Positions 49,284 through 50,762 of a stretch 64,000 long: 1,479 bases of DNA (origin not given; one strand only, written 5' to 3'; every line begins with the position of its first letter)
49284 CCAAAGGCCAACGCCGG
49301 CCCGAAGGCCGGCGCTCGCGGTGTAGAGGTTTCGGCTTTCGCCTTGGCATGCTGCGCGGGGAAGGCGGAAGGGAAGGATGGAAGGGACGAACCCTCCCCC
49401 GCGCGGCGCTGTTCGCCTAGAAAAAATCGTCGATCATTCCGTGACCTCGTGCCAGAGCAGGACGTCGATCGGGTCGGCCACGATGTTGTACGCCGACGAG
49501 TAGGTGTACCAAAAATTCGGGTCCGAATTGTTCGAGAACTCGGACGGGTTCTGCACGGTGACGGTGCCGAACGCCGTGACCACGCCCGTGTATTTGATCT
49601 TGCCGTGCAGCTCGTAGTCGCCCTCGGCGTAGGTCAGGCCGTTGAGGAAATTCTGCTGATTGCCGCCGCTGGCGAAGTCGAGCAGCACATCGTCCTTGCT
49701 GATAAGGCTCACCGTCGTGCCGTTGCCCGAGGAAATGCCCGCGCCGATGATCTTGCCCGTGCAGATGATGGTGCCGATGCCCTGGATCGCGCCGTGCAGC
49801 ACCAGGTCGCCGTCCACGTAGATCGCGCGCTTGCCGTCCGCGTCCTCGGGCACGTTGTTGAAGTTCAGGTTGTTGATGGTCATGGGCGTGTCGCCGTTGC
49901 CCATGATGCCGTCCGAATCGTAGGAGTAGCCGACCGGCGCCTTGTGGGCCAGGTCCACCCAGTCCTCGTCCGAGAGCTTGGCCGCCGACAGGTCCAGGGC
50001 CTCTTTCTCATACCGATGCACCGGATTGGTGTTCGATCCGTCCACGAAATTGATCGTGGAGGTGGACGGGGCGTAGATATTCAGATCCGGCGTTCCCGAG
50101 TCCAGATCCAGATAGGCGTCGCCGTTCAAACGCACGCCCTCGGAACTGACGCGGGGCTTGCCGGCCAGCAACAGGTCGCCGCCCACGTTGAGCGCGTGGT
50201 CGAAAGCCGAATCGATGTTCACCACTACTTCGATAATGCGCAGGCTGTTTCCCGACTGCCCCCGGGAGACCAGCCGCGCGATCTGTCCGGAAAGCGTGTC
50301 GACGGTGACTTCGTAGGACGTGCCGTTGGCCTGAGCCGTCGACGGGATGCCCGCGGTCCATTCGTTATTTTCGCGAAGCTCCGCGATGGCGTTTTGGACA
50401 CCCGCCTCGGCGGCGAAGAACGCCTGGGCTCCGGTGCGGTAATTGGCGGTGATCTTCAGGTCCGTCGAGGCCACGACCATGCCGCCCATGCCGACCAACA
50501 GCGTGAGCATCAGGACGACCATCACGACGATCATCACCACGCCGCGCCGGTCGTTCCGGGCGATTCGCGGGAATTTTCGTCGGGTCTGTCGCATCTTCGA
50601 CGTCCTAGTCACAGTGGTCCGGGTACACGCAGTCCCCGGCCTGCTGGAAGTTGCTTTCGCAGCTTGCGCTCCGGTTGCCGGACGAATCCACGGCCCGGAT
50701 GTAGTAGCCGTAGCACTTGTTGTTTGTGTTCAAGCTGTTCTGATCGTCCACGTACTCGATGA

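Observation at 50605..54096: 1163-aa protein with a type IV prepilin N-terminus, FN3-like modules and a Cys-rich C-terminus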

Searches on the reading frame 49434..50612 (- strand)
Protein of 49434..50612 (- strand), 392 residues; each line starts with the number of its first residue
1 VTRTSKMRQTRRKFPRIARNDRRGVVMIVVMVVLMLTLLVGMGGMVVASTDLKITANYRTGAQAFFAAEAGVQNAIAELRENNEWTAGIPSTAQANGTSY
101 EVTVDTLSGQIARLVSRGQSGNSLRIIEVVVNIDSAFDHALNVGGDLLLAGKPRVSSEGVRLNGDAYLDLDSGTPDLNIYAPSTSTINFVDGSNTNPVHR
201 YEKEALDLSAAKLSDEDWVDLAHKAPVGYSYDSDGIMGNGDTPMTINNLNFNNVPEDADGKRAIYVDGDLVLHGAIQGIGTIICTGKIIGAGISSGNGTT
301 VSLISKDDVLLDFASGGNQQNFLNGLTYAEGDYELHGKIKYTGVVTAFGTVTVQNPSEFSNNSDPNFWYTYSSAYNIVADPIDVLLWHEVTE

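Call 6: search_protein_families(library=pfam, proteins=[window:49434-50612:-], max_evalue=0.01)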
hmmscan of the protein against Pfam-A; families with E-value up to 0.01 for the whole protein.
window:49434-50612:- (392 aa): 1 family
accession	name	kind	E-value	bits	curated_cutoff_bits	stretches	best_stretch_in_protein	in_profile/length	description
PF14341.11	PilX_N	-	1.7e-08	34.8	25.5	1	23-72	1-50/51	PilX N-terminal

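Call 7: search_protein_families(library=ncbifam, proteins=[window:49434-50612:-], max_evalue=0.01)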
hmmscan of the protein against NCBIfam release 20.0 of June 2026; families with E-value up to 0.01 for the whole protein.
window:49434-50612:- (392 aa): 1 family
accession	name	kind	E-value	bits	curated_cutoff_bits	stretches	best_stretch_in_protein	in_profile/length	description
NF037980.1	T2SS_GspK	equivalog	0.003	17.1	130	1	23-111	2-94/307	type II secretion system minor pseudopilin GspK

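Call 87: search_solved_structures(query=A3, max_evalue=10)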
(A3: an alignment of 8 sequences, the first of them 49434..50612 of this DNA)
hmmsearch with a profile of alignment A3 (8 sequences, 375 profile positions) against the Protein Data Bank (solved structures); distinct sequences matched with E-value up to 10: 4.
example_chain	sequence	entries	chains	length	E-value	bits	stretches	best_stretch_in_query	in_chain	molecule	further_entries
8q4e_A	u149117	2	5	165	0.38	12.8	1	212-284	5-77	HbP1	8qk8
6ive_A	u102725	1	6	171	0.66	12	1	244-286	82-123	Ferripyochelin-binding protein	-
2k9j_B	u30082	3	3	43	1.3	11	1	13-37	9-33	Integrin beta-3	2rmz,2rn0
7kn0_B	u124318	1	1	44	1.9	10.5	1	13-37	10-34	Integrin beta-3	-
